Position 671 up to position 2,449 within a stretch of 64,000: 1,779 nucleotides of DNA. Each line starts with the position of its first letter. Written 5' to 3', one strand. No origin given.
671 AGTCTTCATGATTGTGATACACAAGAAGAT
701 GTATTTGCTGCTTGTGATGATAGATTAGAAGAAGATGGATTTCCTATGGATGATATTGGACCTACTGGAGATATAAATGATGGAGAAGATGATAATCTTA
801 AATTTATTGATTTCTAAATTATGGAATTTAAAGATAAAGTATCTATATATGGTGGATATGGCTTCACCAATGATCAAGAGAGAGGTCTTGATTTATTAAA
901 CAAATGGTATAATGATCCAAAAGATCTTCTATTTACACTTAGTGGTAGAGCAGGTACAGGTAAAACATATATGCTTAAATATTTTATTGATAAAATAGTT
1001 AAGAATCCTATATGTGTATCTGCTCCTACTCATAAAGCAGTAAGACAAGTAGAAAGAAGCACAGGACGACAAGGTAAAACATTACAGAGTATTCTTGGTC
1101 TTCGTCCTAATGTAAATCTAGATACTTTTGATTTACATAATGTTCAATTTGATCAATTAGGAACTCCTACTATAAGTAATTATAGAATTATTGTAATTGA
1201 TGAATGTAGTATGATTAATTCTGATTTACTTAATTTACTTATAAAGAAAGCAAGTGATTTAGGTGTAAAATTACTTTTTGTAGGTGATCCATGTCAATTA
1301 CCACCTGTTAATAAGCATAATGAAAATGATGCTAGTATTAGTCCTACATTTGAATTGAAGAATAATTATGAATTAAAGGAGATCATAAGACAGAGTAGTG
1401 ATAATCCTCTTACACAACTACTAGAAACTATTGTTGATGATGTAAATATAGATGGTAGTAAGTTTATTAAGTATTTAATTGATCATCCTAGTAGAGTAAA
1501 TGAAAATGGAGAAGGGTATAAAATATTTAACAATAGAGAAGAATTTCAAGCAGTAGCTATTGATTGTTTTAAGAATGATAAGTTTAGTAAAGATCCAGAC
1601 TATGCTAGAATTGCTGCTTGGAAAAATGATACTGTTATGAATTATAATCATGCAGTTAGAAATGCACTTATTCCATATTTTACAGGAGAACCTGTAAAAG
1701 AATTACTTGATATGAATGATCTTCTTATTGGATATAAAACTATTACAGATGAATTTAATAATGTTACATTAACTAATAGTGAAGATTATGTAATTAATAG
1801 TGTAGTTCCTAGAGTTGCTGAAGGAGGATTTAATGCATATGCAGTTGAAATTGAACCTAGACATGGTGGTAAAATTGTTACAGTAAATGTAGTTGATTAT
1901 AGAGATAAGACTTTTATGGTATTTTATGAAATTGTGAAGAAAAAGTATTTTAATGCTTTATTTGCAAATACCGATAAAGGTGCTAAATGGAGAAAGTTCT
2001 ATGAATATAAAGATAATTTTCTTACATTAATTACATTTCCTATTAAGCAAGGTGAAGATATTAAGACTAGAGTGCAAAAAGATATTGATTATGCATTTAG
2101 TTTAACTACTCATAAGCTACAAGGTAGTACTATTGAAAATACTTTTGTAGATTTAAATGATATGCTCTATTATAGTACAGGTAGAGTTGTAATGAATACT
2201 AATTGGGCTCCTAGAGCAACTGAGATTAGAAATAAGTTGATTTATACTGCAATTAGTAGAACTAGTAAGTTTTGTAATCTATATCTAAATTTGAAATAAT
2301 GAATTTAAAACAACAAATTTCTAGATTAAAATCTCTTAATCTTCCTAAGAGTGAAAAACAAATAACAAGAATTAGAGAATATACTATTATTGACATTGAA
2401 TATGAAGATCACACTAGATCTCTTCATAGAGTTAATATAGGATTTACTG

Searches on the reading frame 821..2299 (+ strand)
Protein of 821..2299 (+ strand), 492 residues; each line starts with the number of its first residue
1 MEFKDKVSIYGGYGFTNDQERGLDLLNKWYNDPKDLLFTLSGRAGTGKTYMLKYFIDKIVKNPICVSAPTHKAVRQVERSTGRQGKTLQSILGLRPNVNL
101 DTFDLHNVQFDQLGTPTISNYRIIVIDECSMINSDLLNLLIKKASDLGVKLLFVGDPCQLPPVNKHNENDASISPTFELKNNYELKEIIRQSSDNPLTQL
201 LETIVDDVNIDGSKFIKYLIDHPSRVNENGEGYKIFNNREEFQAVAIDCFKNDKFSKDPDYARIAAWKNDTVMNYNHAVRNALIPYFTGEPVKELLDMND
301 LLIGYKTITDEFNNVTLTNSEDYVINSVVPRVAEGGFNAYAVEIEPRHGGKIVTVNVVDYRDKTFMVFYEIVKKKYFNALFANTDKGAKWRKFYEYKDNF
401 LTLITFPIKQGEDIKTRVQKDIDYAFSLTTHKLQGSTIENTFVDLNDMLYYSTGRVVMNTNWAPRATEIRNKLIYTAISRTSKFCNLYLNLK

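Call 77: search_protein_families(library=pfam, proteins=[window:821-2299:+], max_evalue=0.001)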
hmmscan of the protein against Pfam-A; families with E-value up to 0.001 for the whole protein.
window:821-2299:+ (492 aa): 9 families
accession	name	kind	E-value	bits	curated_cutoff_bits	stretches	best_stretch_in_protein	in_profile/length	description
PF13604.12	AAA_30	-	1.6e-23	83.8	27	1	35-203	18-167/191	AAA domain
PF13245.12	AAA_19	-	2.9e-19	70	25.1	1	38-163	14-132/134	AAA domain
PF05970.20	PIF1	-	2.4e-09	37.5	25.9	1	16-174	3-166/223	PIF1-like helicase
PF01443.25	Viral_helicase1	-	6.4e-06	26.6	21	1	41-168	4-107/228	Viral superfamily 1 RNA helicase core domain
PF13401.12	AAA_22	-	1.8e-05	25.5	27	1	37-160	7-126/130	AAA domain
PF13086.12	AAA_11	-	2.1e-05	24.9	27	0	120-163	213-253/257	AAA domain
PF05127.21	NAT10_TcmA_helicase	-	9.1e-05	22.8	22.7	1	40-145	2-114/176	RNA cytidine acetyltransferase NAT10/TcmA, helicase domain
PF13538.12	UvrD_C_2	-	0.00062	20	27.4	0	460-487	24-51/52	UvrD-like helicase C-terminal domain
PF02367.23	TsaE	-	0.00068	20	26.6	0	35-78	21-63/128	Threonylcarbamoyl adenosine biosynthesis protein TsaE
